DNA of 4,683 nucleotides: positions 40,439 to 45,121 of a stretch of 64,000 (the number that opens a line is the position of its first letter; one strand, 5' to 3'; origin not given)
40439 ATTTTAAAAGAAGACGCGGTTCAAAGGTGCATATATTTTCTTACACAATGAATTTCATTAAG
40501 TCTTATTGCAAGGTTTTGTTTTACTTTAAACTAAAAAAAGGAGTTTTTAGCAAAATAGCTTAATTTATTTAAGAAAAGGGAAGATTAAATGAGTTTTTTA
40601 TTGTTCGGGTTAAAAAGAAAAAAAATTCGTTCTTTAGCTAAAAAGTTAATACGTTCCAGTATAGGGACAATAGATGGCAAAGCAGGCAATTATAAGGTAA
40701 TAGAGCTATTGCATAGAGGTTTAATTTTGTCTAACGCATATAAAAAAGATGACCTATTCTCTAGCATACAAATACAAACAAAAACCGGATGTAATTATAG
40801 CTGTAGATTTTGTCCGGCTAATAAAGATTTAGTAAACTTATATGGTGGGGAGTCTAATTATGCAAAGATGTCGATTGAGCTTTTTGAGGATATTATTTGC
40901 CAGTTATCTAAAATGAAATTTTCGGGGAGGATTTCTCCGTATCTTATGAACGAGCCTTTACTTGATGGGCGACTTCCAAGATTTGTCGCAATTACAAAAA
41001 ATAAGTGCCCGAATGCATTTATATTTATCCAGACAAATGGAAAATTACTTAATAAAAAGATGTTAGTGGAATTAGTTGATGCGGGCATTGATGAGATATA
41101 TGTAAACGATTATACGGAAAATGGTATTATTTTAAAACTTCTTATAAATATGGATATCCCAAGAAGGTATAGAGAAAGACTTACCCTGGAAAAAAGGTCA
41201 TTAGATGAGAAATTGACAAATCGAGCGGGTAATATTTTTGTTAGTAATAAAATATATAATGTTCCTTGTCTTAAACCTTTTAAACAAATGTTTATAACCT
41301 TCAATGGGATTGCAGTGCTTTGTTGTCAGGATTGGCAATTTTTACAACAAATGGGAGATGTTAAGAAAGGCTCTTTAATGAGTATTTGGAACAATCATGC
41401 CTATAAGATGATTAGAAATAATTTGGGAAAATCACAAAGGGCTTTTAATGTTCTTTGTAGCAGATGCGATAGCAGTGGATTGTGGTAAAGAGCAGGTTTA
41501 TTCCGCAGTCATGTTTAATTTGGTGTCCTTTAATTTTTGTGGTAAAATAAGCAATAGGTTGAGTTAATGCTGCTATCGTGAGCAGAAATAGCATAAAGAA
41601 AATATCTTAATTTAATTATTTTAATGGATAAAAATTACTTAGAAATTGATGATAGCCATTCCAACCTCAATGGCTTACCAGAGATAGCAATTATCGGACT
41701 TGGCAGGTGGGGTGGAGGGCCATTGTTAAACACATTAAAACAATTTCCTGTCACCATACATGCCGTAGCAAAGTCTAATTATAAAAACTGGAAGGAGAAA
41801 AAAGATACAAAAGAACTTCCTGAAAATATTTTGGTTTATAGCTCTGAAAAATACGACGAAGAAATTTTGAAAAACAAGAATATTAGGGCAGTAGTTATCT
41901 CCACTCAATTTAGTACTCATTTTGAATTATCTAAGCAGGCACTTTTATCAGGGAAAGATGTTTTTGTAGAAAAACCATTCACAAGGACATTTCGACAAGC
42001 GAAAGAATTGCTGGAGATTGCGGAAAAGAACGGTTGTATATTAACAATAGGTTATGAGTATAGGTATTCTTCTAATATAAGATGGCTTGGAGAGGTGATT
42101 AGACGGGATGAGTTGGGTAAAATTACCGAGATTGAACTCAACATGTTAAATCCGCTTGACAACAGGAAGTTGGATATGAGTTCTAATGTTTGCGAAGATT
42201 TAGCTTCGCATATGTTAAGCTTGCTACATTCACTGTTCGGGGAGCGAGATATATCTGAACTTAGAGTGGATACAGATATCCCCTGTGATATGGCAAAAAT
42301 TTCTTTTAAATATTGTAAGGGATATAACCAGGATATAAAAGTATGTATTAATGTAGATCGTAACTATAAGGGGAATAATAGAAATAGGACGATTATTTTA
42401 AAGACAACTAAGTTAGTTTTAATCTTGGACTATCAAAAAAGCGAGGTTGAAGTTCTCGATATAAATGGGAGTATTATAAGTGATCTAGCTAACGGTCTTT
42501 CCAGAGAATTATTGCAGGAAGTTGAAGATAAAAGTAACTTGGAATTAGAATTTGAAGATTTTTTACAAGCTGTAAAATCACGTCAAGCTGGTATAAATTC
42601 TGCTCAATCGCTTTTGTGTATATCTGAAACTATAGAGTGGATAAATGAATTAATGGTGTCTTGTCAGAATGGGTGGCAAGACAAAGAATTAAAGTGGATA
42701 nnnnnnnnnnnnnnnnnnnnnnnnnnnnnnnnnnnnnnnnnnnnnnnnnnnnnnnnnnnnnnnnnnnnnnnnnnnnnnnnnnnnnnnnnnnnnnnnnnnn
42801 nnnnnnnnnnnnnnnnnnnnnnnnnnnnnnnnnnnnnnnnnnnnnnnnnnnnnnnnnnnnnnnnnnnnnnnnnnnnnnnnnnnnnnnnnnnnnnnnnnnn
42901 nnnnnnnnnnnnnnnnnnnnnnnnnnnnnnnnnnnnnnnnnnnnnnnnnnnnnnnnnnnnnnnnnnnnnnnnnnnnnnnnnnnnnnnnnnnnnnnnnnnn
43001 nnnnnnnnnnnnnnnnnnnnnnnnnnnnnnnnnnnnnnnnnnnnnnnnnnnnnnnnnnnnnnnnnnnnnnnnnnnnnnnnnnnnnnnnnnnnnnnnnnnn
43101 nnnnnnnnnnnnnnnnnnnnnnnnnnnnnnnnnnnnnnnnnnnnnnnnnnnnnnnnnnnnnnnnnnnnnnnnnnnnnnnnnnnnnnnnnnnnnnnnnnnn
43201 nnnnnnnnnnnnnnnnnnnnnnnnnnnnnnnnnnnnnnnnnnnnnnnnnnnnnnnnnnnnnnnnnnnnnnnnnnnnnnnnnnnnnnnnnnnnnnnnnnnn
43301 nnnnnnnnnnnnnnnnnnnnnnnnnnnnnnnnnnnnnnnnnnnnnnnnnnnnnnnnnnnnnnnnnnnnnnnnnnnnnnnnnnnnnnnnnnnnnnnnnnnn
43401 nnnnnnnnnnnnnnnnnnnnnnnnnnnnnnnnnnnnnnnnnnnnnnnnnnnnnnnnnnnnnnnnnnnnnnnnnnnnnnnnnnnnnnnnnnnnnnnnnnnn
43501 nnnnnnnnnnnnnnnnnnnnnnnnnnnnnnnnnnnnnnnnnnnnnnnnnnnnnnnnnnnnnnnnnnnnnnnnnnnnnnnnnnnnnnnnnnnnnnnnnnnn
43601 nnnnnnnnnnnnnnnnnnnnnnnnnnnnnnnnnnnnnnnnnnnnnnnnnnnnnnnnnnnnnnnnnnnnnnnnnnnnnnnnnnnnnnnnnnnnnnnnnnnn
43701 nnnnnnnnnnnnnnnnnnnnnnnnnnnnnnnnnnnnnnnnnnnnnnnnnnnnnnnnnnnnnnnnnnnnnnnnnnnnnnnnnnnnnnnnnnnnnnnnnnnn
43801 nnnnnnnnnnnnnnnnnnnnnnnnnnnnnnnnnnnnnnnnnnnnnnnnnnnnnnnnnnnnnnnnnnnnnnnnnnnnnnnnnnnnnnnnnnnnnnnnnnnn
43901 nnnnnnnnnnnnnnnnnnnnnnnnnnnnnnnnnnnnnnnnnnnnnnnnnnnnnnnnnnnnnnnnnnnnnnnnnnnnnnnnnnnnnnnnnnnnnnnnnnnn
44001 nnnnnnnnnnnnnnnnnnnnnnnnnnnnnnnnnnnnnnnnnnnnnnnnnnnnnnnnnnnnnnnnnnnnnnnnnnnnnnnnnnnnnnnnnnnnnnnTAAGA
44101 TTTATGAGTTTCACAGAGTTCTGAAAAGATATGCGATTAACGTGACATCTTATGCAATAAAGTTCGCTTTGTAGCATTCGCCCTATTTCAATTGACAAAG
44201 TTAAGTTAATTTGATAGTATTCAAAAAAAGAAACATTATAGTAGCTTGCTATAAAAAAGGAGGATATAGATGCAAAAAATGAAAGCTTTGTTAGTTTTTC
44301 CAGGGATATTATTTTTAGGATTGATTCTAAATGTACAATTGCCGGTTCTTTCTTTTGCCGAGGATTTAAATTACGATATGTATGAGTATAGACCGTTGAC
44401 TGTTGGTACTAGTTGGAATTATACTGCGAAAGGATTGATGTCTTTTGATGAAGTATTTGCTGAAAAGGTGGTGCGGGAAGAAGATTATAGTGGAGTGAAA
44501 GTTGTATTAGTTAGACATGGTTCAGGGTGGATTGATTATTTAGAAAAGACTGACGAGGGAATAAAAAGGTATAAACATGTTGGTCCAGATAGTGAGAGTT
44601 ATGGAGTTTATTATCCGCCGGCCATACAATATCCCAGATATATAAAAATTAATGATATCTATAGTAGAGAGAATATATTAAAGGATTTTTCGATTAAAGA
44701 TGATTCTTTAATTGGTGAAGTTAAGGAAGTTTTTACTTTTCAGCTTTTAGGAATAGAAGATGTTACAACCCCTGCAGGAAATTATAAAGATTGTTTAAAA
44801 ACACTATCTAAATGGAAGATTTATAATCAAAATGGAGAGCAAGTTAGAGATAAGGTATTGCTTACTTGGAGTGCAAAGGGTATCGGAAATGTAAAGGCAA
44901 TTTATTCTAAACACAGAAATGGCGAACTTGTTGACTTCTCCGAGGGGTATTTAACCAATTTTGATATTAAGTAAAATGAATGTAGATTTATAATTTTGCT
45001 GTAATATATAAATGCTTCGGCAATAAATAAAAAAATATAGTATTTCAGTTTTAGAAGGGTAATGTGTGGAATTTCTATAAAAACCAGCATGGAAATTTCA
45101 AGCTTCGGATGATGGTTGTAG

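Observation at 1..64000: Glycan-biosynthesis island saturated with radical SAM enzymes (19 rSAM domains in 64 kb)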

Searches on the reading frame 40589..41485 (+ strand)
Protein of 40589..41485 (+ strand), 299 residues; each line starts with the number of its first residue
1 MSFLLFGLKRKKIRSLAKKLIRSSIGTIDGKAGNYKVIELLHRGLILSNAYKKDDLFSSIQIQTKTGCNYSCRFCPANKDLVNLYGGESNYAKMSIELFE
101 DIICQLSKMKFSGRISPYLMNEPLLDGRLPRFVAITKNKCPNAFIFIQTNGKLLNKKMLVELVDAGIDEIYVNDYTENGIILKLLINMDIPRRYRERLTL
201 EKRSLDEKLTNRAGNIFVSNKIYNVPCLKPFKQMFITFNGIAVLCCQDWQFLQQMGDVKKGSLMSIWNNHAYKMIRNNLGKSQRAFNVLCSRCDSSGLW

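Call 7: search_protein_families(library=pfam, proteins=[window:40589-41485:+], max_evalue=0.001)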
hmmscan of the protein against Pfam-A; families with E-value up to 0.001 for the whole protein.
window:40589-41485:+ (299 aa): 2 families
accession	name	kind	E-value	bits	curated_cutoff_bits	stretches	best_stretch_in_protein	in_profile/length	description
PF13186.11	SPASM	-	3.5e-11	43.6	21.5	1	227-294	1-67/67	Iron-sulfur cluster-binding domain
PF04055.27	Radical_SAM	-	1.6e-09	38.6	29.5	1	65-173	4-108/166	Radical SAM superfamily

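Call 11: search_protein_families(library=ncbifam, proteins=[window:40589-41485:+], max_evalue=0.00001)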
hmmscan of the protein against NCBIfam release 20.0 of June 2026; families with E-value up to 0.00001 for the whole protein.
window:40589-41485:+ (299 aa): 4 families
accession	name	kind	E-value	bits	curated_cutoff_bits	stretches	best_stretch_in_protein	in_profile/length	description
TIGR04311.1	rSAM_Geo_metal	subfamily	1.1e-14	54.3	400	1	59-172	4-110/423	radical SAM/SPASM family putative metalloenzyme maturase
TIGR04317.1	W_rSAM_matur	equivalog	1.3e-12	47.5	380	1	60-173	6-109/349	tungsten cofactor oxidoreductase radical SAM maturase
TIGR04321.1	spiroSPASM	subfamily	5.8e-11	41.7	250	0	56-164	229-332/510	spiro-SPASM protein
NF033640.1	N_Twi_rSAM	subfamily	1.4e-06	27.7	170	1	227-294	5-70/398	twitch domain-containing radical SAM protein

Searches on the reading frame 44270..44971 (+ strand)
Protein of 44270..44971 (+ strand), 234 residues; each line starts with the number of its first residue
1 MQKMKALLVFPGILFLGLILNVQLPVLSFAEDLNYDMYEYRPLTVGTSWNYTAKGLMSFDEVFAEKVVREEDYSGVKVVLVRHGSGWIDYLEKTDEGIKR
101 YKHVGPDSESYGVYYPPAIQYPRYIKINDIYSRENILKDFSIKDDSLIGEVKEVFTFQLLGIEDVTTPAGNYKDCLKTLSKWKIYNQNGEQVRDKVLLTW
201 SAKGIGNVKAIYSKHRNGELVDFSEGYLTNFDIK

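Call 7: search_protein_families(library=pfam, proteins=[window:44270-44971:+], max_evalue=0.001)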
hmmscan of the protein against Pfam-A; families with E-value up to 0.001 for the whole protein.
window:44270-44971:+ (234 aa): 1 family
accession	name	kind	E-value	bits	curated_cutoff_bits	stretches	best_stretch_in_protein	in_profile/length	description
PF21347.3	DUF3108_like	-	0.00038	20.8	27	1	158-211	135-185/199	DUF3108-like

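Call 88: search_protein_families(library=pfam, proteins=[window:44270-44971:+], max_evalue=0.5)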
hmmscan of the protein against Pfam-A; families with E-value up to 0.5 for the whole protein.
window:44270-44971:+ (234 aa): 1 family
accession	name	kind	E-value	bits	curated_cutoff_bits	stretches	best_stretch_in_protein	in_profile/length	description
PF21347.3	DUF3108_like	-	0.00038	20.8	27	1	158-211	135-185/199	DUF3108-like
